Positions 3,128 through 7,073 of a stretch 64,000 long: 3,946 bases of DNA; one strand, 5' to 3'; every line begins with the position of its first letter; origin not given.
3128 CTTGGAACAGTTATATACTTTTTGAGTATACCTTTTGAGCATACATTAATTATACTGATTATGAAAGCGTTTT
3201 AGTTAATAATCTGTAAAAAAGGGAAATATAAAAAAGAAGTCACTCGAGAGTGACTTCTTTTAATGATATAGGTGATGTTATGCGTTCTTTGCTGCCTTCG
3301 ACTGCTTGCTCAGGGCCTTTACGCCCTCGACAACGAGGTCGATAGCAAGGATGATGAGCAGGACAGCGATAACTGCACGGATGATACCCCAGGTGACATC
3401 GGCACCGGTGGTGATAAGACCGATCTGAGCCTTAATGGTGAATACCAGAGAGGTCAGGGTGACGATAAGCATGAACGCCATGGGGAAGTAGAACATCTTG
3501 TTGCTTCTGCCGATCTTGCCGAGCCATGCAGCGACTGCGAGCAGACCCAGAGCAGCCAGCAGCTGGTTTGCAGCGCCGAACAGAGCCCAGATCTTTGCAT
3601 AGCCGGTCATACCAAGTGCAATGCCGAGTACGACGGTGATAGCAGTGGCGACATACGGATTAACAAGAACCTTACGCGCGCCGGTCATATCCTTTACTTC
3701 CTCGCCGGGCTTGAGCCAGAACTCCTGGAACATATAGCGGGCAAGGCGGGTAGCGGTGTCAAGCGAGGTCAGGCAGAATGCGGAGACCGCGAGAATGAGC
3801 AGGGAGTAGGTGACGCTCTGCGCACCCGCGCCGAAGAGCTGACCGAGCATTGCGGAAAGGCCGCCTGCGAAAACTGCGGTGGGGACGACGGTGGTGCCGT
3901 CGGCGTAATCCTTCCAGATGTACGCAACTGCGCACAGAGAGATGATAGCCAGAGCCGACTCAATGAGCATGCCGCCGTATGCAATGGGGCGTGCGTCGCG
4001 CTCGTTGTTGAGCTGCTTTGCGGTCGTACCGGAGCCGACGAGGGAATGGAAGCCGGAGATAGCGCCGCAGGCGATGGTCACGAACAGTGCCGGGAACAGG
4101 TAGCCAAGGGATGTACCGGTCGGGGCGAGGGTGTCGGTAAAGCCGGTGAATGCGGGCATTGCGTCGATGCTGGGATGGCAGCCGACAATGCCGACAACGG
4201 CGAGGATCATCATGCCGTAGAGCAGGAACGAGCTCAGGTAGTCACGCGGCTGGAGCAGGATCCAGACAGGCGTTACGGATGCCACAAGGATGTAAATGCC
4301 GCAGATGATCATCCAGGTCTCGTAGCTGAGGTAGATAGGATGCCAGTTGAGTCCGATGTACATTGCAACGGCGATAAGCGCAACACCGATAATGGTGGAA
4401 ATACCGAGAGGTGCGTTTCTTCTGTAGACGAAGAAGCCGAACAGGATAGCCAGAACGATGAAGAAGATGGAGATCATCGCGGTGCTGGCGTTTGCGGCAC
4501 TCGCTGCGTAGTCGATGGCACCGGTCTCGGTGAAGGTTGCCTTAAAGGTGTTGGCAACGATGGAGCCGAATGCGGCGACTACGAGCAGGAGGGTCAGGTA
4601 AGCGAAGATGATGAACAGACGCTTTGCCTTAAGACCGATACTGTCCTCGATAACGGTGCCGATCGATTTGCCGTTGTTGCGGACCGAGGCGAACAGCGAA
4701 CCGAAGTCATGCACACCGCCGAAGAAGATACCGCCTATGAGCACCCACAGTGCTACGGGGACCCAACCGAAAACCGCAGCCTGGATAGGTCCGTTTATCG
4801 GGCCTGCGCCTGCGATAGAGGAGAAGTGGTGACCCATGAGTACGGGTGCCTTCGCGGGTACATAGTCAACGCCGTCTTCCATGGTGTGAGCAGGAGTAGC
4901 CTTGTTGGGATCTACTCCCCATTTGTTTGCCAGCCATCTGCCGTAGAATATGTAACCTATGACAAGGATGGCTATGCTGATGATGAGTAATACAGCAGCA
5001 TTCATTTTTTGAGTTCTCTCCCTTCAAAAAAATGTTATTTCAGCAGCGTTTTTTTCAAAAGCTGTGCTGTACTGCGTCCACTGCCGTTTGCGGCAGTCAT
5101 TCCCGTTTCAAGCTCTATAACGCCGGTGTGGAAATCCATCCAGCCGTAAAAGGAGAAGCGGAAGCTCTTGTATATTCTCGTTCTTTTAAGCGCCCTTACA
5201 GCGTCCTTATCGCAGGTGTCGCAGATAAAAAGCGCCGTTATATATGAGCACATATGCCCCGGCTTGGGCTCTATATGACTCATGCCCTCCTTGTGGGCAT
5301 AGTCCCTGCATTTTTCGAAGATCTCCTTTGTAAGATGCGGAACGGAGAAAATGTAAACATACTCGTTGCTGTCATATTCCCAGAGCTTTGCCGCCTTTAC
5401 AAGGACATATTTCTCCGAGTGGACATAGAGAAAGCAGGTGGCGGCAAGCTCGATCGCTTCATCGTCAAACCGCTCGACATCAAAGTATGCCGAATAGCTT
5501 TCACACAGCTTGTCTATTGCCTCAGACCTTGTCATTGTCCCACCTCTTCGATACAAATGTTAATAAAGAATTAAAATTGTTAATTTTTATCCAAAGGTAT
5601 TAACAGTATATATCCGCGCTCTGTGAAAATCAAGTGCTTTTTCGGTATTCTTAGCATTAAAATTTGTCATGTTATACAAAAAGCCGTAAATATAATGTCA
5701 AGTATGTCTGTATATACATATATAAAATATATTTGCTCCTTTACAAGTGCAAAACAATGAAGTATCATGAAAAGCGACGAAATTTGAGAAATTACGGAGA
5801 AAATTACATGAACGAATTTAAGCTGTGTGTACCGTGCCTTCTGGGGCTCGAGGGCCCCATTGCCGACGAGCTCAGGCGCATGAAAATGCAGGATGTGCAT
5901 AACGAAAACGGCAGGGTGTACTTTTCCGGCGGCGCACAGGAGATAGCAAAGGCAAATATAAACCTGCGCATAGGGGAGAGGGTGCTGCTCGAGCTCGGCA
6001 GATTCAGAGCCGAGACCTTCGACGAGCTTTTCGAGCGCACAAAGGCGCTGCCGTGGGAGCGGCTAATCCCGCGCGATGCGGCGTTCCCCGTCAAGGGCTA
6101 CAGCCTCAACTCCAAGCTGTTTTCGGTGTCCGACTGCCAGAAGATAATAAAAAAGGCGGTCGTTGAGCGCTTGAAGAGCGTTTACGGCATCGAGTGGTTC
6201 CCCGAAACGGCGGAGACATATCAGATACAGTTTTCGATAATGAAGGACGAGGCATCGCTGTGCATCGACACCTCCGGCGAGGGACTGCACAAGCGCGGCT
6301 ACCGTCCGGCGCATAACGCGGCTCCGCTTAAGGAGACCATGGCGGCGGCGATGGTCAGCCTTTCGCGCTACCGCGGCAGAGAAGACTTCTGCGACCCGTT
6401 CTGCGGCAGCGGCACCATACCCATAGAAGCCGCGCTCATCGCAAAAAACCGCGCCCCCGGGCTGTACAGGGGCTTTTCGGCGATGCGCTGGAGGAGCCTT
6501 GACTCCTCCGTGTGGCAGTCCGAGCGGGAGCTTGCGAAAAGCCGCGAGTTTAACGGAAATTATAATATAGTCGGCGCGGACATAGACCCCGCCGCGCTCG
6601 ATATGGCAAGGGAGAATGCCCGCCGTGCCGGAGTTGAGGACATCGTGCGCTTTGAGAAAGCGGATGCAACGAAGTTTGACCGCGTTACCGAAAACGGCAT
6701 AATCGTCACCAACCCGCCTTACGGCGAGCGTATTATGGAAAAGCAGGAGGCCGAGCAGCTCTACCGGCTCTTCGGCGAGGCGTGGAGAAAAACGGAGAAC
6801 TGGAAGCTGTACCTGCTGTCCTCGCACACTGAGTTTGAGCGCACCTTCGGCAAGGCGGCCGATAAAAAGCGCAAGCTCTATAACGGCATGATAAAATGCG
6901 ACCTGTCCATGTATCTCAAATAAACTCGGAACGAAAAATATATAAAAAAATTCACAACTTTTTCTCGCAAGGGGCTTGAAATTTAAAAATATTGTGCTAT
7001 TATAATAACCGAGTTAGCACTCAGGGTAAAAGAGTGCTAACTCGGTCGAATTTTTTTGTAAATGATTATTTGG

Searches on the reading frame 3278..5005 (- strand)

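Call 100: search_protein_families(library=pfam, proteins=[window:3278-5005:-], max_evalue=0.001)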
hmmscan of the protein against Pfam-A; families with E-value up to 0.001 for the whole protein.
window:3278-5005:- (575 aa): 1 family
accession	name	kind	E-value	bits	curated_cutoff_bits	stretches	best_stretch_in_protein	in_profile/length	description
PF02554.20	CstA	-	1.3e-154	516.5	27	2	2-364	1-355/560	Carbon starvation protein CstA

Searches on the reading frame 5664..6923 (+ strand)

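Call 100: search_protein_families(library=pfam, proteins=[window:5664-6923:+], max_evalue=0.001)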
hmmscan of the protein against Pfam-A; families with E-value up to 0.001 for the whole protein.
window:5664-6923:+ (419 aa): 7 families
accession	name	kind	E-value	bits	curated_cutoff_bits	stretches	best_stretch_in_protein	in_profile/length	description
PF01170.24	UPF0020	-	9.4e-57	192.3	22.3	1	211-414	1-195/197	RMKL-like, methyltransferase domain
PF22020.1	RlmL_1st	-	1.2e-17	64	27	1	53-108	1-55/55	RlmL ferredoxin-like domain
PF02926.22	THUMP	-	7.6e-15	55.5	20.6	1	117-202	2-84/84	THUMP domain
PF13847.12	Methyltransf_31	-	9e-08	32.4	27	1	290-340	21-68/145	Methyltransferase domain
PF05175.20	MTS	-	0.0001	22.4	23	1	296-362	52-117/170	Methyltransferase small domain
PF13649.12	Methyltransf_25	-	0.00015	22.8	27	1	295-339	18-59/97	Methyltransferase domain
PF03602.21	Cons_hypoth95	-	0.00041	20.5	24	0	233-257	36-60/182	Conserved hypothetical protein 95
